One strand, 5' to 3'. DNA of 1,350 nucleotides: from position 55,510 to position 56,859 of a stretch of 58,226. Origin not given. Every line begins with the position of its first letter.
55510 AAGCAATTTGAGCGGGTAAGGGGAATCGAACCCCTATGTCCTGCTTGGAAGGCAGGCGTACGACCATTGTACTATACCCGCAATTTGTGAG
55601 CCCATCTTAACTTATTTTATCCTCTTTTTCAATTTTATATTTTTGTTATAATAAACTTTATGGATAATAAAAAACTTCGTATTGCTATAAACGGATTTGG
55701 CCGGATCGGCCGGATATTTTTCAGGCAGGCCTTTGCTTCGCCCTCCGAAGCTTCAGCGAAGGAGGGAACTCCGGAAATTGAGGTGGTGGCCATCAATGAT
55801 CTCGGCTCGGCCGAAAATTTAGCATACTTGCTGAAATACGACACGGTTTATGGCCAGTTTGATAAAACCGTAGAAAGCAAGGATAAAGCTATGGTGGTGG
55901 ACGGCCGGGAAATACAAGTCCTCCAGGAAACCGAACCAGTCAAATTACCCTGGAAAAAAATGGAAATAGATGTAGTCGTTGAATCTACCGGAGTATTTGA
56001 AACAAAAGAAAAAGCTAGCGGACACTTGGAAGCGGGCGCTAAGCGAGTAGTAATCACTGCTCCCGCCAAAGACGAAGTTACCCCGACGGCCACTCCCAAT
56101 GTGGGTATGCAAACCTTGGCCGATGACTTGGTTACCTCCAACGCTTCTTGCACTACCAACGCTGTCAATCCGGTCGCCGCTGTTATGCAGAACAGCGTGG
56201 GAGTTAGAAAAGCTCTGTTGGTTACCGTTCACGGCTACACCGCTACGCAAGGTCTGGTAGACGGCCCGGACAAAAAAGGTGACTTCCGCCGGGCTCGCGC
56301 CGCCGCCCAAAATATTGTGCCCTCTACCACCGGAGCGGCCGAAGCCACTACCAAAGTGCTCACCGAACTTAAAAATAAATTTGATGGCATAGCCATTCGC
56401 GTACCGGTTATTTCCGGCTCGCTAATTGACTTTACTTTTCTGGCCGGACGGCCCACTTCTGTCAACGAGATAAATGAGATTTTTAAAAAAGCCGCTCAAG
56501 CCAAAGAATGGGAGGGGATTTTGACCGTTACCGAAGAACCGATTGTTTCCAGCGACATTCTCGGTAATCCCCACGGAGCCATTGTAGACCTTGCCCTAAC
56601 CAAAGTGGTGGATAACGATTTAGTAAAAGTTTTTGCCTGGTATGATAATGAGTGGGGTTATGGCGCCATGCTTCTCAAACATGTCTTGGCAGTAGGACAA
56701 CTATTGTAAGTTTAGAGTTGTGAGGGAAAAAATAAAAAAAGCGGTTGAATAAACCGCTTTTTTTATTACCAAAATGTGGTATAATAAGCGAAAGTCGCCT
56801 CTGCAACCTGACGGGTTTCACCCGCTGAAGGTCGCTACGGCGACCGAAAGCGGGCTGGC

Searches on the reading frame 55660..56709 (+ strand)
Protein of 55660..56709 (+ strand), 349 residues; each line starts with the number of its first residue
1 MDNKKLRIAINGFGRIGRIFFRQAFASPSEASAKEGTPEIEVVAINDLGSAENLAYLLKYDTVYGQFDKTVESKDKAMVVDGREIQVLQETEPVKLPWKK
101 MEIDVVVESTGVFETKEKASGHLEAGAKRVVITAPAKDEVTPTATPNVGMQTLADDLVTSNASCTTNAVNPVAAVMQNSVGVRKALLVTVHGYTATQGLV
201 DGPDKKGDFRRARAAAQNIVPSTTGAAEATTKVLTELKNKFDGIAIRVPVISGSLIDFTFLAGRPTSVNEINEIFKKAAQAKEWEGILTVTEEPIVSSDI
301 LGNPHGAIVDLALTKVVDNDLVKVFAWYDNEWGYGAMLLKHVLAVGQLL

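Call 9: find_related_loci(query=window:55660-56706:+, collection=genome_contigs, flank=3000)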
Query window:55660-56706:+ (349 aa) in genome_contigs; peptide patterns used: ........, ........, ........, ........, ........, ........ (x = any residue, [..] = any of these).
600 stretches matched a pattern (row limit reached: there are more); 573 encode a relative of the query (tblastn E <= 1e-3); the best 80 are kept; 80 distinct loci.
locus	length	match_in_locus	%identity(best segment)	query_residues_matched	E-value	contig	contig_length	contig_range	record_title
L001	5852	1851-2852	70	6-349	6e-163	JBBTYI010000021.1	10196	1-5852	MAG: Patescibacteria group bacterium isolate H43-bin026_1 H43_bin026_1_000000000021, whole genome shotgun sequence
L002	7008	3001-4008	69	4-349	3e-157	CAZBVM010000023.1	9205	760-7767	MAG TPA_asm: uncultured Candidatus Saccharibacteria bacterium isolate binchicken_co38_663 genome assembly, contig: NODE_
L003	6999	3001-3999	65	7-349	3e-154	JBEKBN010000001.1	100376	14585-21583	MAG: Minisyncoccia bacterium isolate SPRUCE 137 SPRUCE_137_1, whole genome shotgun sequence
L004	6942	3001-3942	66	7-342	2e-147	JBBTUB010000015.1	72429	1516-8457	MAG: Patescibacteria group bacterium isolate H51-bin006_1 H51_bin006_1_000000000015, whole genome shotgun sequence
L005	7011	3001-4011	57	6-349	2e-115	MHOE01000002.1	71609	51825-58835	MAG: Candidatus Spechtbacteria bacterium RIFCSPHIGHO2_02_FULL_43_15b rifcsphigho2_02_scaffold_1249, whole genome shotgun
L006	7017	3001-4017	51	3-346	1e-108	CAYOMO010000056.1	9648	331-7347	MAG TPA_asm: uncultured Gammaproteobacteria bacterium isolate SRP292972_co1_31 genome assembly, contig: NODE_2932_length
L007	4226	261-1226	52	7-338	2e-108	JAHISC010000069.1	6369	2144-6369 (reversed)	MAG: Patescibacteria group bacterium isolate MM_PC_MetaG.mb.155 MM_PC_MetaG.mb.155_k141_809186, whole genome shotgun seq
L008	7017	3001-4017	52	6-349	6e-107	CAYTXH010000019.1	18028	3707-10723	MAG TPA_asm: uncultured Gammaproteobacteria bacterium isolate SRP278252_co2_10 genome assembly, contig: NODE_6396_length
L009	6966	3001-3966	50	6-339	5e-107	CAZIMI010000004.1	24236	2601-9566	MAG TPA_asm: uncultured Methanosarcinales archaeon isolate SRP077602_co6_348 genome assembly, contig: NODE_3386_length_2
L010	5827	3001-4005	50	7-349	9e-105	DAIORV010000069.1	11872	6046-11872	MAG TPA_asm: Chloroflexota bacterium isolate CTOTU41356 NODE_4409_length_11872_cov_6.465516, whole genome shotgun sequen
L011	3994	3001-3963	49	7-340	9e-105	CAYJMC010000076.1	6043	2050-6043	MAG TPA_asm: uncultured Anaerolineaceae bacterium isolate ERP124720_co1_127 genome assembly, contig: NODE_14426_length_6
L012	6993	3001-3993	51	7-349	1e-104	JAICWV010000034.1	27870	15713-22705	MAG: Chloroflexi bacterium isolate LS_FP_2_bin.70 k141_1877247_length_27870_cov_25.4371, whole genome shotgun sequence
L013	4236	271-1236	49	7-341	5e-104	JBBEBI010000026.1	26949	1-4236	MAG: Anaerolineales bacterium isolate LejiaF_58_21 Lejia_F_2622_length_26949_cov_13, whole genome shotgun sequence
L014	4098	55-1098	50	6-347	1e-103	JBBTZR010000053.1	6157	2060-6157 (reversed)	MAG: Patescibacteria group bacterium isolate H41-bin136_1 H41_bin136_1_000000000053, whole genome shotgun sequence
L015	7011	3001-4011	52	6-347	2e-102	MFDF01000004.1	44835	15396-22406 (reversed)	MAG: Candidatus Daviesbacteria bacterium RIFCSPHIGHO2_12_FULL_37_16 rifcsphigho2_12_scaffold_1337, whole genome shotgun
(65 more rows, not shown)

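Call 12: find_encoding_contigs(protein=window:55660-56709:+, flank=3000, max_places=10)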
Protein window:55660-56709:+ (349 aa): 3 contigs read that carry it; 3 places shown.
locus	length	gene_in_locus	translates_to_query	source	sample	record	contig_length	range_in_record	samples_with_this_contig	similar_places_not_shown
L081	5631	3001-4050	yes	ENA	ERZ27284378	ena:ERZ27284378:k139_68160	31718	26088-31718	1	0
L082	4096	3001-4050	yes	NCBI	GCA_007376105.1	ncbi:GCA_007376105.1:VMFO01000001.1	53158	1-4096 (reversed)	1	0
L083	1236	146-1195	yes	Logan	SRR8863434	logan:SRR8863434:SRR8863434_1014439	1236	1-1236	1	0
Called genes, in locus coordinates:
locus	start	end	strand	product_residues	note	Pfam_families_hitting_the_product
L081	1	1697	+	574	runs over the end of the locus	PF05226:CHASE2, PF00211:Guanylate_cyc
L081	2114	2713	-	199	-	-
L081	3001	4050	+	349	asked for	PF00044:Gp_dh_N, PF02800:Gp_dh_C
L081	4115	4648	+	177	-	-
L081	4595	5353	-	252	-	PF03009:GDPD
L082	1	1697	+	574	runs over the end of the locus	PF05226:CHASE2, PF00211:Guanylate_cyc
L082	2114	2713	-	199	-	-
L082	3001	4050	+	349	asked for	PF00044:Gp_dh_N, PF02800:Gp_dh_C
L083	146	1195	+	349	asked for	PF00044:Gp_dh_N, PF02800:Gp_dh_C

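Call 24: find_homologous_proteins(query=window:55660-56706:+, max_evalue=1e-100)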
Query window:55660-56706:+ (349 aa): 6793 proteins with E <= 1e-100 among 8000 candidates; the best 120 are listed.
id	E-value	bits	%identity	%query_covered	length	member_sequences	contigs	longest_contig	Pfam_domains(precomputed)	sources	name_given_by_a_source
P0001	6.7e-224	760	100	100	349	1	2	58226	PF02800.26,PF00044.31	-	-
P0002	5.6e-185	632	82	100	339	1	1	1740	PF02800.26,PF00044.31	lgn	-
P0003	7.7e-182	622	82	99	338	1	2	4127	PF02800.26,PF00044.31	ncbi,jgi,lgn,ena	-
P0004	1.3e-179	615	81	99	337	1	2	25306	PF02800.26,PF00044.31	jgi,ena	-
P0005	4.4e-179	613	81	99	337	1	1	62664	PF02800.26,PF00044.31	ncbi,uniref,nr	ncbi:MAG: type I glyceraldehyde-3-phosphate dehydrogenase [Candidatus Yanofskybacteria bacterium RIF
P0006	4.6e-179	613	81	99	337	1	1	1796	PF02800.26,PF00044.31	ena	-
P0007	4.8e-179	613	81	99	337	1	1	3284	PF02800.26,PF00044.31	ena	-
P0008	5.0e-179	613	81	99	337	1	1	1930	PF02800.26,PF00044.31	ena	-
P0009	1.4e-178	611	81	99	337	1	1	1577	PF02800.26,PF00044.31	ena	-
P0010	2.0e-178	611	81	99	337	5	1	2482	PF02800.26,PF00044.31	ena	-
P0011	2.4e-178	610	80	99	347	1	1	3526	PF02800.26,PF00044.31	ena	-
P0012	8.4e-178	609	80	99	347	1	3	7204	PF02800.26,PF00044.31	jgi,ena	-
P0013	8.5e-178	609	81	99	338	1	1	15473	PF02800.26,PF00044.31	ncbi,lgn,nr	ncbi:MAG: type I glyceraldehyde-3-phosphate dehydrogenase [Candidatus Taylorbacteria bacterium]|nr:t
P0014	8.6e-178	608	80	99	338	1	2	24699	PF02800.26,PF00044.31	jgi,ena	-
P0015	1.2e-175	601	79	99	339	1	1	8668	PF02800.26,PF00044.31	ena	-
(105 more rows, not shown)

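Call 25: find_encoding_contigs(protein=P0005, flank=4000, max_places=3)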
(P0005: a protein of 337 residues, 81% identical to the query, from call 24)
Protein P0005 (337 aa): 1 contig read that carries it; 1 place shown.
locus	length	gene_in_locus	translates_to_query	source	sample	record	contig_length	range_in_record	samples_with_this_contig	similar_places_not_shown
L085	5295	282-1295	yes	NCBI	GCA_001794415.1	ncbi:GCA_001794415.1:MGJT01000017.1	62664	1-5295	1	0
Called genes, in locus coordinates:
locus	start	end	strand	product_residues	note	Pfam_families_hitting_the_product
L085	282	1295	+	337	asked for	PF00044:Gp_dh_N, PF02800:Gp_dh_C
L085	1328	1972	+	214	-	PF06414:Zeta_toxin (weak), PF13671:AAA_33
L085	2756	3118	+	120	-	PF00076:RRM_1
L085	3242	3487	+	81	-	-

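Call 26: find_encoding_contigs(protein=P0004, flank=4000, max_places=3)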
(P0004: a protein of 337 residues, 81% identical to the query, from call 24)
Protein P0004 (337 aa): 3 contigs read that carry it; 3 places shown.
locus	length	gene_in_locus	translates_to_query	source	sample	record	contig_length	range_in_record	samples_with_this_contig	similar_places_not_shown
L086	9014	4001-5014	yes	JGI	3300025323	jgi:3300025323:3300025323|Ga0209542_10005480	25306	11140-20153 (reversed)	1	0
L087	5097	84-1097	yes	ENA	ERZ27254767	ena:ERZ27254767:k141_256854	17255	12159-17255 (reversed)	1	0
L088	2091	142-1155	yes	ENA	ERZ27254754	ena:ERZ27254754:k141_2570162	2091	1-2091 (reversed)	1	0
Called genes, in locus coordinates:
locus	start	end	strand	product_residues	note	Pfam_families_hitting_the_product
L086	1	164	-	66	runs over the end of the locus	-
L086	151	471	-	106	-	-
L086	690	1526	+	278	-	-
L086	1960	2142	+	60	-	-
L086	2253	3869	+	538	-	PF00239:Resolvase, PF07508:Recombinase, PF13408:Zn_ribbon_recom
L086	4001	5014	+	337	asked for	PF00044:Gp_dh_N, PF02800:Gp_dh_C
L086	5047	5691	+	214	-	PF06414:Zeta_toxin (weak), PF13671:AAA_33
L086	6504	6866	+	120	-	PF00076:RRM_1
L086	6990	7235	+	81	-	-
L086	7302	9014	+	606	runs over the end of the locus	PF01411:tRNA-synt_2c, PF07973:tRNA_SAD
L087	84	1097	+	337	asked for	PF00044:Gp_dh_N, PF02800:Gp_dh_C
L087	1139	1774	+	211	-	PF06414:Zeta_toxin (weak), PF13671:AAA_33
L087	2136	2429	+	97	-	-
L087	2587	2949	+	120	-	PF00076:RRM_1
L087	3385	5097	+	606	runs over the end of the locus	PF01411:tRNA-synt_2c, PF07973:tRNA_SAD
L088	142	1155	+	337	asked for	PF00044:Gp_dh_N, PF02800:Gp_dh_C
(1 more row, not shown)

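Call 27: find_encoding_contigs(protein=P0014, flank=4000, max_places=3)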
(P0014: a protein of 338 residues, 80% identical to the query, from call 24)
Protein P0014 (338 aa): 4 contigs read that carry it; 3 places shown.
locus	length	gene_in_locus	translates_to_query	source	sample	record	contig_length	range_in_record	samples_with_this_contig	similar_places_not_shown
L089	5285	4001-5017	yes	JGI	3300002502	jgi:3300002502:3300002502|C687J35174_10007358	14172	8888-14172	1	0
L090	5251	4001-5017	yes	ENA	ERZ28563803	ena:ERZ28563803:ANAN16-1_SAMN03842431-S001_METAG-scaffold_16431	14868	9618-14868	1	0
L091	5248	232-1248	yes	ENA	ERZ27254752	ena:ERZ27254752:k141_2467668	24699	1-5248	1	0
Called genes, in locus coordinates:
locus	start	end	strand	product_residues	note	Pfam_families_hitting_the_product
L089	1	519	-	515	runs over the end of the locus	-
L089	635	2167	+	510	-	-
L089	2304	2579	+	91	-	PF00216:Bac_DNA_binding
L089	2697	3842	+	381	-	PF01734:Patatin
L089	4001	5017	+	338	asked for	PF00044:Gp_dh_N, PF02800:Gp_dh_C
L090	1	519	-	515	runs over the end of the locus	PF01676:Metalloenzyme, PF06415:iPGM_N, PF00884:Sulfatase (weak)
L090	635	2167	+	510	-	PF12072:RNase_Y_N, PF00013:KH_1 (weak), PF01966:HD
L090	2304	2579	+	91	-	PF00216:Bac_DNA_binding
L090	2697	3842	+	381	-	PF01734:Patatin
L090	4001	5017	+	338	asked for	PF00044:Gp_dh_N, PF02800:Gp_dh_C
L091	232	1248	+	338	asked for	PF00044:Gp_dh_N, PF02800:Gp_dh_C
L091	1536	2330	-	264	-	PF03009:GDPD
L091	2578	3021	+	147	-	-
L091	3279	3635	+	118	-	PF00076:RRM_1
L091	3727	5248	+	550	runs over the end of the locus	PF01411:tRNA-synt_2c, PF07973:tRNA_SAD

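Call 38: find_encoding_contigs(protein=P0013, flank=3000, max_places=3)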
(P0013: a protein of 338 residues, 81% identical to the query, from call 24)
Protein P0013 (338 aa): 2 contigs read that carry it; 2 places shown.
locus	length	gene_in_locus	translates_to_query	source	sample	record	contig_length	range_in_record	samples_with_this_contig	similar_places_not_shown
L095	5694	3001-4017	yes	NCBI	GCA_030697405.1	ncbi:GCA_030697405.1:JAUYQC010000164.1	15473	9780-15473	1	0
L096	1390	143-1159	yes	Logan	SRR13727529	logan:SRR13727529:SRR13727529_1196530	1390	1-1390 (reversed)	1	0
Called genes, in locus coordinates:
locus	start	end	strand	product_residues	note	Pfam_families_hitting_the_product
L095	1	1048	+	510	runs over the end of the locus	PF12072:RNase_Y_N, PF00013:KH_1 (weak), PF01966:HD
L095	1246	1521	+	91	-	PF00216:Bac_DNA_binding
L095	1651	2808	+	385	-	PF01734:Patatin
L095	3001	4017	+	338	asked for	PF00044:Gp_dh_N, PF02800:Gp_dh_C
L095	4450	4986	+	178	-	PF01936:NYN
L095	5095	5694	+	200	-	PF00239:Resolvase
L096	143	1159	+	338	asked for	PF00044:Gp_dh_N, PF02800:Gp_dh_C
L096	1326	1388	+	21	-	?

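Call 39: find_encoding_contigs(protein=P0012, flank=3000, max_places=3)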
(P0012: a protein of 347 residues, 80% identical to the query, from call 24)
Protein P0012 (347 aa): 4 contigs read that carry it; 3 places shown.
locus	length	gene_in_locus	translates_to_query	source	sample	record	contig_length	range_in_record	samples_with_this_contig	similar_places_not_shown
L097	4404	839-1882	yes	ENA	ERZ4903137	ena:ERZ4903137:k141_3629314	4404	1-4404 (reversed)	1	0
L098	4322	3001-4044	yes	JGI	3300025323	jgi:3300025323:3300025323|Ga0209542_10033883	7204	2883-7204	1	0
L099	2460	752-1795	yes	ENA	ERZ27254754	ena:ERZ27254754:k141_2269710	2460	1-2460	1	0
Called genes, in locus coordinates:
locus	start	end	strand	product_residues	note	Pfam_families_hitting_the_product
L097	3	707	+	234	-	?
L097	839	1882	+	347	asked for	PF00044:Gp_dh_N, PF02800:Gp_dh_C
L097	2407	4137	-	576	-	PF13304:AAA_21 (weak)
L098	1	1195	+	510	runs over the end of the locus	PF12072:RNase_Y_N, PF00013:KH_1 (weak), PF01966:HD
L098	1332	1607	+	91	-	PF00216:Bac_DNA_binding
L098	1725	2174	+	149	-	PF01734:Patatin (weak)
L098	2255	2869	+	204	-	PF01734:Patatin (faint)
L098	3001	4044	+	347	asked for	PF00044:Gp_dh_N, PF02800:Gp_dh_C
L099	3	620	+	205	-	?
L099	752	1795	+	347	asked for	PF00044:Gp_dh_N, PF02800:Gp_dh_C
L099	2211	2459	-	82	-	?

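Call 40: find_encoding_contigs(protein=P0003, flank=3000, max_places=3)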
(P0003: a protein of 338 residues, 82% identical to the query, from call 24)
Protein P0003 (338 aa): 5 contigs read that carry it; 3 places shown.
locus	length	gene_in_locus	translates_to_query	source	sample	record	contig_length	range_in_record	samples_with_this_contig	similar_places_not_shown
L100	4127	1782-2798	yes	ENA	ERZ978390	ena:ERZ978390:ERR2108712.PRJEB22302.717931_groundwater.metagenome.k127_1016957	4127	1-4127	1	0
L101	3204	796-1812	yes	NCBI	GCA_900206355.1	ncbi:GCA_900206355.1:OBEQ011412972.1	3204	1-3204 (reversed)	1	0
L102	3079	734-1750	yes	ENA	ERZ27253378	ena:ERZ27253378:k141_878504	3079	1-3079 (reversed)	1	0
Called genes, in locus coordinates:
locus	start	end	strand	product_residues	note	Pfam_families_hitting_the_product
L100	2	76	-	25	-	?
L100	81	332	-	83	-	-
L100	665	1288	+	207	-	PF01936:NYN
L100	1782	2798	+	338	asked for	PF00044:Gp_dh_N, PF02800:Gp_dh_C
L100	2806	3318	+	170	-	-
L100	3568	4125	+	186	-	?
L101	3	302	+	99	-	?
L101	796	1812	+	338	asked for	PF00044:Gp_dh_N, PF02800:Gp_dh_C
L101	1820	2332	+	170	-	-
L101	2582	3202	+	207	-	?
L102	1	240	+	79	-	?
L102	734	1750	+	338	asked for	PF00044:Gp_dh_N, PF02800:Gp_dh_C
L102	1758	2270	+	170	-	-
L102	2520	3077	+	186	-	?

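Call 72: find_encoding_contigs(protein=P0002, flank=3000, max_places=5)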
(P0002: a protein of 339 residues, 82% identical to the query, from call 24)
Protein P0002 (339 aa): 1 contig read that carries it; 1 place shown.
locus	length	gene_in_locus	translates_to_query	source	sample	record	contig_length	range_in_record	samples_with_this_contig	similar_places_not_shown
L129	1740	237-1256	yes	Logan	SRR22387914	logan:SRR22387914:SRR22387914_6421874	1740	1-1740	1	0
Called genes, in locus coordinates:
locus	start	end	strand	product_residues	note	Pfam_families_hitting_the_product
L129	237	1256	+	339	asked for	PF00044:Gp_dh_N, PF02800:Gp_dh_C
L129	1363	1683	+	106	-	-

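Call 81: list_cluster_members(proteins=[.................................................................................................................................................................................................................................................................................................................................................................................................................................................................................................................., P0122, P0001, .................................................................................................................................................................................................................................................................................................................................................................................])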
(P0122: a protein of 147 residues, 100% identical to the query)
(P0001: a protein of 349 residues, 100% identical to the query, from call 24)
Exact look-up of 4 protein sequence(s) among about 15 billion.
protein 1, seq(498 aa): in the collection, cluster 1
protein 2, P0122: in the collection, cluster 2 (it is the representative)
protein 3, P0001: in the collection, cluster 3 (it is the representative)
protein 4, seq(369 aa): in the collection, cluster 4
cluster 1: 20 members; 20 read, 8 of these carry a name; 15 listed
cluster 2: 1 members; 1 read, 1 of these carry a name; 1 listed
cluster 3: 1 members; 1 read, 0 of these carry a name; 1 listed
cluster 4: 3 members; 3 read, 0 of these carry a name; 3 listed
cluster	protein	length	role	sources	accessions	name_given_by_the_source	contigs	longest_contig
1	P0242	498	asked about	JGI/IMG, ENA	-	-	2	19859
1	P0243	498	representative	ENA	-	-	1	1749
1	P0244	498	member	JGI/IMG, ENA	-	poly(A) polymerase/tRNA nucleotidyltransferase (CCA-adding enzyme)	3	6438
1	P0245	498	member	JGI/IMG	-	poly(A) polymerase/tRNA nucleotidyltransferase (CCA-adding enzyme)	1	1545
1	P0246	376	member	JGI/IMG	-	poly(A) polymerase/tRNA nucleotidyltransferase (CCA-adding enzyme)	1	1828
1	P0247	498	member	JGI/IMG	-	poly(A) polymerase/tRNA nucleotidyltransferase (CCA-adding enzyme)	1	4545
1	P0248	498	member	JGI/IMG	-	poly(A) polymerase/tRNA nucleotidyltransferase (CCA-adding enzyme)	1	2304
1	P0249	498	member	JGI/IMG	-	tRNA nucleotidyltransferase (CCA-adding enzyme)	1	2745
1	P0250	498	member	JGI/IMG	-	tRNA nucleotidyltransferase (CCA-adding enzyme)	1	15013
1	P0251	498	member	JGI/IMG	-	poly(A) polymerase/tRNA nucleotidyltransferase (CCA-adding enzyme)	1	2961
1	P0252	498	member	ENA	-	-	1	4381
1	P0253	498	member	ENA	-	-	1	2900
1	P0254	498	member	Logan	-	-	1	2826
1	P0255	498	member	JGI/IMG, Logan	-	-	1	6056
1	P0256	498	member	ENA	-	-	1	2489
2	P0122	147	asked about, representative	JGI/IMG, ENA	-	ADP-ribose pyrophosphatase YjhB (NUDIX family)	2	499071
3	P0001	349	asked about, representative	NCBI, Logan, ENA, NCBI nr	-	-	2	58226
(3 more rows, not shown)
